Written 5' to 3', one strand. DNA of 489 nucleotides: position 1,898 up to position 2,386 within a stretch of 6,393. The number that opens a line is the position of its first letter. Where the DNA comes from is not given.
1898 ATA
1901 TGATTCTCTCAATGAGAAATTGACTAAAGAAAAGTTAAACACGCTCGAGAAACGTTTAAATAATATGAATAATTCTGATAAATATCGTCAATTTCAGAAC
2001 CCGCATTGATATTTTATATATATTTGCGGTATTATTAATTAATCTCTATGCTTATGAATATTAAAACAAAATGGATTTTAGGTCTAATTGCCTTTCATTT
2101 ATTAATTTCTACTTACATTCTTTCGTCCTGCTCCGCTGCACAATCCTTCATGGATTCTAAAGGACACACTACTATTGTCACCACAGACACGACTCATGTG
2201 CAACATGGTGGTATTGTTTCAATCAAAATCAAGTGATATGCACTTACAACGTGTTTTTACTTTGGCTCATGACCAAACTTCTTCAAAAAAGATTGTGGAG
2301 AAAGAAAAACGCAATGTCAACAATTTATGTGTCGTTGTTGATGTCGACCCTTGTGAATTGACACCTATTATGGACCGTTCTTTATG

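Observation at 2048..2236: Tiny lipoprotein gene (62 aa) between rep and the capsid module: candidate single-gene lysis or exclusion factor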

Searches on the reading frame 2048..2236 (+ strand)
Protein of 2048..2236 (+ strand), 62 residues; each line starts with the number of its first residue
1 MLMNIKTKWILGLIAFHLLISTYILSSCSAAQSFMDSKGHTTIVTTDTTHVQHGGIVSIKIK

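Call 3: search_protein_families(library=phrogs, proteins=[window:2048-2236:+], max_evalue=1)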
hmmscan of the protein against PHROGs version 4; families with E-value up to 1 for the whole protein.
window:2048-2236:+ (62 aa): 0 families

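Call 4: search_protein_families(library=pfam, proteins=[window:2048-2236:+], max_evalue=1)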
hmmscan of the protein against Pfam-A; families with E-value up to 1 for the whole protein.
window:2048-2236:+ (62 aa): 1 family
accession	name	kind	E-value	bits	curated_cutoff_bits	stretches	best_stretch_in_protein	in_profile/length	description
PF14770.11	TMEM18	-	0.064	13.6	26.9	1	6-31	9-34/118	Transmembrane protein 18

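Call 6: find_homologous_proteins(query=window:2048-2233:+, max_evalue=10)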
Query window:2048-2233:+ (62 aa): 7 proteins with E <= 10 among 7 candidates.
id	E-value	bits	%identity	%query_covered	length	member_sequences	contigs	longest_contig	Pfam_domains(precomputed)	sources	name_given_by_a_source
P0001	3.2e-31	122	100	97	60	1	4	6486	-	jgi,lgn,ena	-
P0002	1.4e-26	108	88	97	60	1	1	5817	-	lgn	-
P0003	9.2e-25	102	87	100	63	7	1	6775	-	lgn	-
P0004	1.4e-24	102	86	100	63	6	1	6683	-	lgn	-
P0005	2.8e-24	101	84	100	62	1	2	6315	-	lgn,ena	-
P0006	1.6e-23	98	84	100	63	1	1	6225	-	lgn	-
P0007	4.2e-3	35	48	84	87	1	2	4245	-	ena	-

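Call 10: find_encoding_contigs(protein=P0007, flank=10000, max_places=4)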
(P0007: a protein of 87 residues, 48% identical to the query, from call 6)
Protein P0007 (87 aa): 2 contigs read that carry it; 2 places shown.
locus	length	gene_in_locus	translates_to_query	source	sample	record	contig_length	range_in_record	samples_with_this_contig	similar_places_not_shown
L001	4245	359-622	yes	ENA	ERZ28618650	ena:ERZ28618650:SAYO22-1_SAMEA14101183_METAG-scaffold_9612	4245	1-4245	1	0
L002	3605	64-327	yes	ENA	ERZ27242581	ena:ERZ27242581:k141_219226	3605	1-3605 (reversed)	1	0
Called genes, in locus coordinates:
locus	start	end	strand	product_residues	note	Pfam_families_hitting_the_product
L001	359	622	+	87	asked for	-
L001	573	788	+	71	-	-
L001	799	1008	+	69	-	-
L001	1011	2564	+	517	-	PF23343:REP_ORF2-G2P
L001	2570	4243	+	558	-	?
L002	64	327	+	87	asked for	-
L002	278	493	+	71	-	-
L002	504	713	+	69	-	-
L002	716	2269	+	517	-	PF23343:REP_ORF2-G2P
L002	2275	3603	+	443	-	?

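Call 11: find_encoding_contigs(protein=P0001, flank=10000, max_places=4)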
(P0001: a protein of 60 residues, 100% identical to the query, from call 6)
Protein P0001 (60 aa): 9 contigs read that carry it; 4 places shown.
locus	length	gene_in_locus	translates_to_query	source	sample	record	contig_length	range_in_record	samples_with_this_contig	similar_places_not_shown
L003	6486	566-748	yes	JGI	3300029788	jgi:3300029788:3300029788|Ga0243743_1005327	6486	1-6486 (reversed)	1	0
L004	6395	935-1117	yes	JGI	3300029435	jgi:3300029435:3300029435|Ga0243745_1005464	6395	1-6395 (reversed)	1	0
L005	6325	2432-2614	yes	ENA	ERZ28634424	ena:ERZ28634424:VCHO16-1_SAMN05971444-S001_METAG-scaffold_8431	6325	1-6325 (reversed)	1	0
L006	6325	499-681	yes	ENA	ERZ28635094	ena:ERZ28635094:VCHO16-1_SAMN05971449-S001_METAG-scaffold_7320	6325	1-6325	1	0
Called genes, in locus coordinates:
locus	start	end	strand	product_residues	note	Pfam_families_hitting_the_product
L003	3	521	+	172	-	?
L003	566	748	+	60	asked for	-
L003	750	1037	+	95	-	-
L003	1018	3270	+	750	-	PF02305:Phage_F (faint)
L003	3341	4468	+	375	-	-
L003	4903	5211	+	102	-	-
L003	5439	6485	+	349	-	?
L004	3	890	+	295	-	?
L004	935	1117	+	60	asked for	-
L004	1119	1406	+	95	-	-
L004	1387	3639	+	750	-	PF02305:Phage_F (faint)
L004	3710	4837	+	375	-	-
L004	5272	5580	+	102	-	-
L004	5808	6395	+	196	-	?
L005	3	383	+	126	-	?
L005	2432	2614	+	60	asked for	-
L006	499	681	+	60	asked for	-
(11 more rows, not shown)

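Call 12: find_encoding_contigs(protein=P0005, flank=10000, max_places=3)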
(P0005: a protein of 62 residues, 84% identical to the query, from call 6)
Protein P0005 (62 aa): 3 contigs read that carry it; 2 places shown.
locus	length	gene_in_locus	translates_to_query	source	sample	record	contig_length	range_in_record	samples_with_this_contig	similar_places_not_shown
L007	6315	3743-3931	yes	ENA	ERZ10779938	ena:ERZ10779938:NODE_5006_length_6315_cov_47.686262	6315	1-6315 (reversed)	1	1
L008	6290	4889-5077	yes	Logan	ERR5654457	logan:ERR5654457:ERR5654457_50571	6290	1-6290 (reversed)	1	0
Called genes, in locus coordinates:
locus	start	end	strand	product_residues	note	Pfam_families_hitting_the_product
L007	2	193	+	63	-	?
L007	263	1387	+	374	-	-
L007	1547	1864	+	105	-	-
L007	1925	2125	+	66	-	-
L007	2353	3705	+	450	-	-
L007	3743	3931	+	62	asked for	-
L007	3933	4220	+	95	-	-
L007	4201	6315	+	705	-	?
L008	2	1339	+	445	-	?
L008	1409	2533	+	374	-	-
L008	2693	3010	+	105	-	-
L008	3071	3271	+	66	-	-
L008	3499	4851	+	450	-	-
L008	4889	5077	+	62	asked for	-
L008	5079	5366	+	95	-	-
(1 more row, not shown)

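Call 15: find_related_loci(query=A1, collection=viral_contigs, flank=10000)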
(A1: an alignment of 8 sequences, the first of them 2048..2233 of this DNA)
Query A1 (62 aa) in viral_contigs; peptide patterns used: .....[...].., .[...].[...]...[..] (x = any residue, [..] = any of these).
91 stretches matched a pattern; 3 encode a relative of the query (tblastn E <= 1e-3); 3 distinct loci.
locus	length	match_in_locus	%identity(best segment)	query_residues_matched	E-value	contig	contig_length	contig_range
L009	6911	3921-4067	46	9-60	6e-10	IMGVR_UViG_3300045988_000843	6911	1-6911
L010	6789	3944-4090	42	9-60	5e-9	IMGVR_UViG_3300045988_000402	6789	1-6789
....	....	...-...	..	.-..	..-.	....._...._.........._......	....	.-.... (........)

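Call 24: search_protein_representatives(alignment_id=A1)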
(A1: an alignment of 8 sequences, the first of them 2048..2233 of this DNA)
Query: 8 sequences, 63 profile positions. Proteins with E-value up to 0.001 (for the whole library): 53; up to 1e-10: 3; up to 1e-30: 1. The best 53 are listed.
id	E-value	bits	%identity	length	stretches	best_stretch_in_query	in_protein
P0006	1.4e-35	137.2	-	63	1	1-63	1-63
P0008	1.1e-17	79.8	-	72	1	2-61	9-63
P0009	8.3e-17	77.0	-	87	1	2-61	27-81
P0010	1.4e-10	57.1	-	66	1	3-63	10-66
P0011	8.1e-10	54.6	-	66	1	14-61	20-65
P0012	1.4e-09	53.9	-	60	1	7-61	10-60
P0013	2.2e-08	50.1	-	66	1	12-63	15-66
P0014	3.0e-08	49.6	-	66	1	11-63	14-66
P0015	3.5e-08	49.4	-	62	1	13-63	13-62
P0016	4.7e-08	49.0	-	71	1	2-59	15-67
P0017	5.0e-08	48.9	-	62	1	15-61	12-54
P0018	8.9e-08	48.1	-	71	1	10-63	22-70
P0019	1.1e-07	47.9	-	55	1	12-59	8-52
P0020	1.2e-07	47.8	-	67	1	3-61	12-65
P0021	1.2e-07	47.7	-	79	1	18-62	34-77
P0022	5.5e-07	45.6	-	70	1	8-61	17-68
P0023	6.2e-07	45.4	-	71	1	3-54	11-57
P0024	7.9e-07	45.1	-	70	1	7-61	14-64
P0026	1.1e-06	44.6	-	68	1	8-61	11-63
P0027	1.7e-06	44.0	-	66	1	8-63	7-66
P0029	2.9e-06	43.3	-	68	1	3-62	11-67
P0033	6.2e-06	42.2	-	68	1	3-55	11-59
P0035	7.2e-06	42.0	-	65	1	15-62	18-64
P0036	7.9e-06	41.9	-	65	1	15-61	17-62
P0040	1.6e-05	40.9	-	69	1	8-59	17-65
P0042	3.0e-05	40.0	-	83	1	8-59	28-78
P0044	3.4e-05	39.9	-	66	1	3-63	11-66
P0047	1.1e-04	38.2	-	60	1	8-61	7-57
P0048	1.3e-04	38.0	-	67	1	3-62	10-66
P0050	1.7e-04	37.6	-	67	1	23-61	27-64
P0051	2.0e-04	37.4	-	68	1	13-59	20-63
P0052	2.5e-04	37.1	-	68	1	4-61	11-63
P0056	3.7e-04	36.5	-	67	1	3-58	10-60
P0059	7.3e-04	35.6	-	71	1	7-58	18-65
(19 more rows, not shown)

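Call 27: find_homologous_proteins(query=A2, max_evalue=0.001)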
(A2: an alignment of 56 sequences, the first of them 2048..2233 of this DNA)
Query A2 (56 sequences) (62 aa, profile of the alignment): 3003 proteins with E <= 0.001 among 5299 candidates; the best 120 are listed.
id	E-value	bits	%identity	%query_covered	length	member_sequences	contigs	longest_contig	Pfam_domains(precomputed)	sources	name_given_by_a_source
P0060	1.4e-26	110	50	84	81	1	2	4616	-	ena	-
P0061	1.4e-26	110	46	84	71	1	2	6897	-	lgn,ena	-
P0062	2.0e-26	109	46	84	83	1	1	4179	-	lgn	-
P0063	2.3e-26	109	48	84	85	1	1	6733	-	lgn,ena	-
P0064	2.4e-26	109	48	84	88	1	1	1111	-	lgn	-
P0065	2.8e-26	109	48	84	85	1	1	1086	-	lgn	-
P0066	3.4e-26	109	50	84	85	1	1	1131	-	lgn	-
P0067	3.6e-26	108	46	84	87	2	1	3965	-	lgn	-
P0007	4.2e-26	108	48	84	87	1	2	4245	-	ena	-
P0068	5.5e-26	108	46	84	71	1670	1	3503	-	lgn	-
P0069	6.8e-26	108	46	84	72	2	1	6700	-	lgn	-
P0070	7.4e-26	107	46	84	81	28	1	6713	-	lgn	-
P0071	8.2e-26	107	44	84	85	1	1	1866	-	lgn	-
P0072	9.2e-26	107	-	-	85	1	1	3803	-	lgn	-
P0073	9.7e-26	107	42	84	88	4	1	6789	-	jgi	jgi:hypothetical protein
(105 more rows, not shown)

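Call 29: search_dna_similar(query=window:2048-2233:+, collection=phages, mode=protein, max_evalue=1, max_rows=40)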
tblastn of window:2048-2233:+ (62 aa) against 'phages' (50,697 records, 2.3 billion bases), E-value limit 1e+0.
Records with a match: 1; places in all: 1; records where one place covers at least 80% of the query: 1.
Best place of each record, by identity: <60% 1.
By first word of the organism name: Microviridae 1.
By host as written in the record: - 1.
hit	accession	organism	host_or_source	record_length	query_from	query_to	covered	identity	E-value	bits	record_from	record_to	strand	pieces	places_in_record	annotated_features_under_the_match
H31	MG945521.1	Microviridae sp.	pig feces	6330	8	62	89%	48.2%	3e-2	36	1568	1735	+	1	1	similar to hypothetical protein (x2)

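Call 31: find_related_loci(query=A3, collection=genome_contigs, flank=10000)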
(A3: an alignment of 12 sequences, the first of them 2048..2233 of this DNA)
Query A3 (62 aa) in genome_contigs; peptide patterns used: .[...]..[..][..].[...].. (x = any residue, [..] = any of these).
5 stretches matched a pattern; 1 encode a relative of the query (tblastn E <= 1e-3); 1 distinct loci.
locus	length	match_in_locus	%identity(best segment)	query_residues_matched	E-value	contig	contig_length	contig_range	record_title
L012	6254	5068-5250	43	2-62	4e-9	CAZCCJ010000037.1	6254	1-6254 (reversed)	MAG TPA_asm: uncultured Staphylococcaceae bacterium isolate binchicken_co354_213 genome assembly, contig: NODE_14630_len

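Call 33: search_solved_structures(query=A2, max_evalue=10, show_alignments=2)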
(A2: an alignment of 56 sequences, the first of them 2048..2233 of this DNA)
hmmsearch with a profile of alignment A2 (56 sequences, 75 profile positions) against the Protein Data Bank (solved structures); distinct sequences matched with E-value up to 10: 5.
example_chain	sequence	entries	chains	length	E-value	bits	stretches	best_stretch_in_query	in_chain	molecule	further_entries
3zkm_D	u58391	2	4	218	0.68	12.9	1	25-52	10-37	FAB LIGHT CHAIN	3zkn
10fo_E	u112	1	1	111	2.2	11.3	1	24-50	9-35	Light chain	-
8xlk_F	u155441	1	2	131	3.7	10.6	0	15-50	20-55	Light Chain of GluN1 Fab, 4F11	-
9khh_C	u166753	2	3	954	5.5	10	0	13-50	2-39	Leucine-rich repeat-containing G-protein coupled receptor 4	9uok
9pzs_K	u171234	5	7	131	6.7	9.8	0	24-51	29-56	Light chain of GluN2A-specific monoclonal Fab fragment, termed 3D2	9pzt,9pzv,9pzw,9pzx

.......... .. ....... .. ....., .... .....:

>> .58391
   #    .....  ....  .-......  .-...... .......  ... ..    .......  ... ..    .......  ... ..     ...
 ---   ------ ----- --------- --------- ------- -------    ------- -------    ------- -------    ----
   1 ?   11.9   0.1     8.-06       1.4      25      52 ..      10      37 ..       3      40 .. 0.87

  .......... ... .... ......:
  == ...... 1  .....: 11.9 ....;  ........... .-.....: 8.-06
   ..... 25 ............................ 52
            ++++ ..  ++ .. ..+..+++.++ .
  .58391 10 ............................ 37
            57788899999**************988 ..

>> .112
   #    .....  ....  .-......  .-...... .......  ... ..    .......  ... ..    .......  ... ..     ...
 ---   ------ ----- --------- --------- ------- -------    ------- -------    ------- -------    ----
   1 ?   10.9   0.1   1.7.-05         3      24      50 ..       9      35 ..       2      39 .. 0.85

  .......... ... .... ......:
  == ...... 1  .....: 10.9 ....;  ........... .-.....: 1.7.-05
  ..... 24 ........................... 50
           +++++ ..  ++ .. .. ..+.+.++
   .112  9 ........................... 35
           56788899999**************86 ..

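Call 34: search_protein_families(library=ncbifam, alignment_id=A3, max_evalue=1)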
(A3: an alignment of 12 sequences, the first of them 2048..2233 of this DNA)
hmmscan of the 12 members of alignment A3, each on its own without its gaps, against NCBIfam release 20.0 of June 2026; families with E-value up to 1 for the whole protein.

A. member 1, window:2048-2233:+ (62 aa): 1 family
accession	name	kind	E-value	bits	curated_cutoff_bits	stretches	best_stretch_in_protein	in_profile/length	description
NF033216.1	lipo_YgdI_YgdR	subfamily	0.017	15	42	1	13-51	4-41/71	YgdI/YgdR family lipoprotein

B. families by the number of members that match (of 12 scanned): 12 families
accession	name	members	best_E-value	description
NF033216.1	lipo_YgdI_YgdR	7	0.00044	YgdI/YgdR family lipoprotein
NF041043.1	BPSS1780_fam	1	0.0051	BPSS1780 family membrane protein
NF038104.1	lipo_NF038104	1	0.013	NF038104 family lipoprotein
NF053514.2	JUQZ_fam_ocin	1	0.022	BLB8/JUQZ-1 family protein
NF002570.0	PRK02201.1-5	1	0.027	membrane protein insertase YidC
NF008425.0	PRK11259.1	1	0.038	N-methyl-L-tryptophan oxidase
TIGR03061.1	pip_yhgE_Nterm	1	0.04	YhgE/Pip family protein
NF052520.1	TafA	1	0.045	fimbrial protein TafA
NF053687.1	BamH_bt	1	0.047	BamH family beta-barrel-assembly machinery protein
NF040598.1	Ala_zip_lipo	1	0.056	Lpp/OprI family alanine-zipper lipoprotein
NF047427.1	phage_activ_RinB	1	0.13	transcriptional activator RinB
NF033894.1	Eex_IncN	1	0.45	EexN family lipoprotein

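Call 35: search_protein_families(library=pfam, alignment_id=A2, max_evalue=1)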
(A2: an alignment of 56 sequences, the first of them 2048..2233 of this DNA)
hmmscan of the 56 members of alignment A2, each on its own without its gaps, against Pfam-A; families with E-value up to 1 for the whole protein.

A. member 1, window:2048-2233:+ (62 aa): 1 family
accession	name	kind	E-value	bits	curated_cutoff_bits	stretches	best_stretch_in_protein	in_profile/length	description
PF14770.11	TMEM18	-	0.064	13.6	26.9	1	6-31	9-34/118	Transmembrane protein 18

B. families by the number of members that match (of 56 scanned): 50 families (the first 25 are shown)
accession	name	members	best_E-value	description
PF20096.4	DUF6486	7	4.1e-08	Family of unknown function (DUF6486)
PF11381.13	DUF3185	3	0.0094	Protein of unknown function (DUF3185)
PF14927.11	Neurensin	3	0.035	Neurensin/Transmembrane protein 74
PF12304.13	BCLP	2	0.0035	Beta-casein like protein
PF14770.11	TMEM18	2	0.03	Transmembrane protein 18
PF20187.3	DUF6550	2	0.11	Family of unknown function (DUF6550)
PF07155.17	ECF-ribofla_trS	1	0.0062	ECF-type riboflavin transporter, S component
PF13127.11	DUF3955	1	0.011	Protein of unknown function (DUF3955)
PF13903.11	Claudin_2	1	0.018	PMP-22/EMP/MP20/Claudin tight junction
PF24661.1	DUF7649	1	0.02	Domain of unknown function (DUF7649)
PF08552.16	Kei1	1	0.021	Inositolphosphorylceramide synthase subunit Kei1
PF13631.11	Cytochrom_B_N_2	1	0.029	Cytochrome b(N-terminal)/b6/petB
PF23930.1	DUF7268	1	0.03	Family of unknown function (DUF7268)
PF11980.13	DUF3481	1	0.031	C-terminal domain of neuropilin glycoprotein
PF17073.10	SafA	1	0.034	Two-component-system connector protein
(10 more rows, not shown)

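Call 36: search_protein_families(library=ncbifam, alignment_id=A2, max_evalue=1)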
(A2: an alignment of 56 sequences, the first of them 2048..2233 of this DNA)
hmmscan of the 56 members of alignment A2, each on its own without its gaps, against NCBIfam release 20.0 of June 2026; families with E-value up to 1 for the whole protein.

A. member 1, window:2048-2233:+ (62 aa): 1 family
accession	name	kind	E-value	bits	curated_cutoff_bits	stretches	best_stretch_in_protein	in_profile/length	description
NF033216.1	lipo_YgdI_YgdR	subfamily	0.017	15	42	1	13-51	4-41/71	YgdI/YgdR family lipoprotein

B. families by the number of members that match (of 56 scanned): 46 families (the first 25 are shown)
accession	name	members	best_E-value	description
NF033216.1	lipo_YgdI_YgdR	21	0.00044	YgdI/YgdR family lipoprotein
NF033879.1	smalltalk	6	1.2e-07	smalltalk protein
NF050142.1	PG1828_fam_lipo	4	0.003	PG1828 family lipoprotein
NF038104.1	lipo_NF038104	3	0.013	NF038104 family lipoprotein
NF040942.2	hypo_ExtJ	2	0.00092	selenite/tellurite reduction operon protein ExtJ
NF040963.1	MamI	2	0.1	magnetosome protein MamI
NF045871.1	MBA_Nterm_para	2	0.14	MBA family surface membrane protein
NF007462.0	PRK10040.1-1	1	0.0035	hypothetical protein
NF008637.1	PRK11627.1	1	0.0041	hypothetical protein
NF000947.0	PRK00094.2-5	1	0.0046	NAD(P)H-dependent glycerol-3-phosphate dehydrogenase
NF041043.1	BPSS1780_fam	1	0.0051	BPSS1780 family membrane protein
NF003263.0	PRK04235.1-1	1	0.0086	hypothetical protein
NF047631.1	SodCMycob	1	0.018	superoxide dismutase[Cu-Zn]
NF053514.2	JUQZ_fam_ocin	1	0.022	BLB8/JUQZ-1 family protein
NF002570.0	PRK02201.1-5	1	0.027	membrane protein insertase YidC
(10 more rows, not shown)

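Call 37: search_protein_families(library=ncbifam, proteins=[P0008, P0016, P0023, P0029, P0048, P0052, P0020, P0056, P0044, P0027], max_evalue=0.01)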
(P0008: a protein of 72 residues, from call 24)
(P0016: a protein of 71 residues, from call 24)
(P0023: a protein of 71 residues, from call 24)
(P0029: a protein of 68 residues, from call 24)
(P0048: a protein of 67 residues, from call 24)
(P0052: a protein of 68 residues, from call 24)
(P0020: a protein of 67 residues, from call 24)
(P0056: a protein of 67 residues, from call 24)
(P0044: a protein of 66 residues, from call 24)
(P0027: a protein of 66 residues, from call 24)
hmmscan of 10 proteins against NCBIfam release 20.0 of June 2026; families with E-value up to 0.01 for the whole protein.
P0008 (72 aa): 1 family
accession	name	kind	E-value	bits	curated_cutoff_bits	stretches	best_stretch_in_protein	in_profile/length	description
NF033216.1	lipo_YgdI_YgdR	subfamily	0.00044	20.1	42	1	17-64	4-52/71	YgdI/YgdR family lipoprotein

P0016 (71 aa): 0 families

P0023 (71 aa): 0 families

P0029 (68 aa): 0 families

P0048 (67 aa): 0 families

P0052 (68 aa): 0 families

P0020 (67 aa): 0 families

P0056 (67 aa): 0 families

P0044 (66 aa): 0 families

P0027 (66 aa): 1 family
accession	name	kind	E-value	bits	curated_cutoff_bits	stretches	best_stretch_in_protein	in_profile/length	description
NF033879.1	smalltalk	hypoth_equivalog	1.1e-05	25.1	24.7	1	2-29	1-28/29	smalltalk protein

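Call 38: search_protein_families(library=pfam, proteins=[P0008, P0016, P0023, P0029, P0048, P0052, P0020, P0056, P0044, P0027], max_evalue=0.01)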
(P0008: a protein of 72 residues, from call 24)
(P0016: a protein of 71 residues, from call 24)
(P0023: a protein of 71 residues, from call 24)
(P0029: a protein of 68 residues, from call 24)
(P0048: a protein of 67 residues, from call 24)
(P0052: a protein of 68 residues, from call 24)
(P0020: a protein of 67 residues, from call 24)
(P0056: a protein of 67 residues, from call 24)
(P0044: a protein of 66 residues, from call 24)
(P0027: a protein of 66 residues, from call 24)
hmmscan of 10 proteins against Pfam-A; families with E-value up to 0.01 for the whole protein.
P0008 (72 aa): 0 families

P0016 (71 aa): 0 families

P0023 (71 aa): 0 families

P0029 (68 aa): 0 families

P0048 (67 aa): 0 families

P0052 (68 aa): 0 families

P0020 (67 aa): 0 families

P0056 (67 aa): 0 families

P0044 (66 aa): 0 families

P0027 (66 aa): 1 family
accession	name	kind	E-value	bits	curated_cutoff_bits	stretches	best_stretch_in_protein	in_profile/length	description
PF20096.4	DUF6486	-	8.9e-05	22.5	22.7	1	1-29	1-29/31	Family of unknown function (DUF6486)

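Call 40: find_related_loci(query=A3, collection=viral_contigs, flank=10000)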
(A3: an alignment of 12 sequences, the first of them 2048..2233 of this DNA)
Query A3 (62 aa) in viral_contigs; peptide patterns used: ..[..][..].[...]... (x = any residue, [..] = any of these).
50 stretches matched a pattern; 4 encode a relative of the query (tblastn E <= 1e-3); 4 distinct loci.
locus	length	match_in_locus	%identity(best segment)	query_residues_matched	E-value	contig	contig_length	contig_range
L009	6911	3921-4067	46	9-60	8e-10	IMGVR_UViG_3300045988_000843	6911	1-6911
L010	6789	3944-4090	42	9-60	7e-9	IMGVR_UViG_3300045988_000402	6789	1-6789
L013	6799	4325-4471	44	9-60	1e-8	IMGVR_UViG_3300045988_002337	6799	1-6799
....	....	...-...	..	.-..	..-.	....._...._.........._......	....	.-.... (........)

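Call 42: find_encoding_contigs(protein=P0010, flank=10000, max_places=2)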
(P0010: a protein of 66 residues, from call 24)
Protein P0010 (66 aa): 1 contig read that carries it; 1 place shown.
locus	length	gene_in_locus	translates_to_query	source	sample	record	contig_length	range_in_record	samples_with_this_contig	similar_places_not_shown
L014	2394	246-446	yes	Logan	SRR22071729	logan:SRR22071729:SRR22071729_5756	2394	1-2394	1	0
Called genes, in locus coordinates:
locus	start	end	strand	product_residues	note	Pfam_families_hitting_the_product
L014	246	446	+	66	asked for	-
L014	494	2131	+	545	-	PF23343:REP_ORF2-G2P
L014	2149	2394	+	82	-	?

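Call 43: find_related_loci(query=A3, collection=metagenome_contigs, flank=10000)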
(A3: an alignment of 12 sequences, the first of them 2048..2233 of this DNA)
Query A3 (62 aa) in metagenome_contigs; peptide patterns used: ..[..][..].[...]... (x = any residue, [..] = any of these).
482 stretches matched a pattern; 15 encode a relative of the query (tblastn E <= 1e-3); 15 distinct loci.
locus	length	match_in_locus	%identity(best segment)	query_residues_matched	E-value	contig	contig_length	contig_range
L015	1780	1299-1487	81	1-62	4e-19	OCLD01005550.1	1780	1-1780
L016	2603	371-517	48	9-60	3e-10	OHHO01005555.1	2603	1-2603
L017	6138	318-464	46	9-60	5e-10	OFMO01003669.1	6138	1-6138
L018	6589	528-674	46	9-60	7e-10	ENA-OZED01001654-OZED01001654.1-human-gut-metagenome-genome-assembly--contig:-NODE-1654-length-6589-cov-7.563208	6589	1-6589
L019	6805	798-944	46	9-60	2e-9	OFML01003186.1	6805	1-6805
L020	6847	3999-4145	46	9-60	2e-9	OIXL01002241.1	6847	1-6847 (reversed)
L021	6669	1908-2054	44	9-60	3e-9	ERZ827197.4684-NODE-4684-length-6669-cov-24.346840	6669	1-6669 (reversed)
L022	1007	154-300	42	9-60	2e-8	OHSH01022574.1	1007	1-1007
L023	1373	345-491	44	9-60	2e-8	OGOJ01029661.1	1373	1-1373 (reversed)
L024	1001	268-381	56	24-62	2e-8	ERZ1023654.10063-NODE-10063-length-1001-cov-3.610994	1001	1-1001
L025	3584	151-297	48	9-60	3e-8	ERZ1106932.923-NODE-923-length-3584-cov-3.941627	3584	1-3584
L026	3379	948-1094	48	9-60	3e-8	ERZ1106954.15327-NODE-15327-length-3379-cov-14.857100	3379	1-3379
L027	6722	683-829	44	9-60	3e-8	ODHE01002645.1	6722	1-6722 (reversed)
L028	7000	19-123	56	25-60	8e-7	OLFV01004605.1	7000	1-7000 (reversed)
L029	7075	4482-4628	42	9-60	7e-7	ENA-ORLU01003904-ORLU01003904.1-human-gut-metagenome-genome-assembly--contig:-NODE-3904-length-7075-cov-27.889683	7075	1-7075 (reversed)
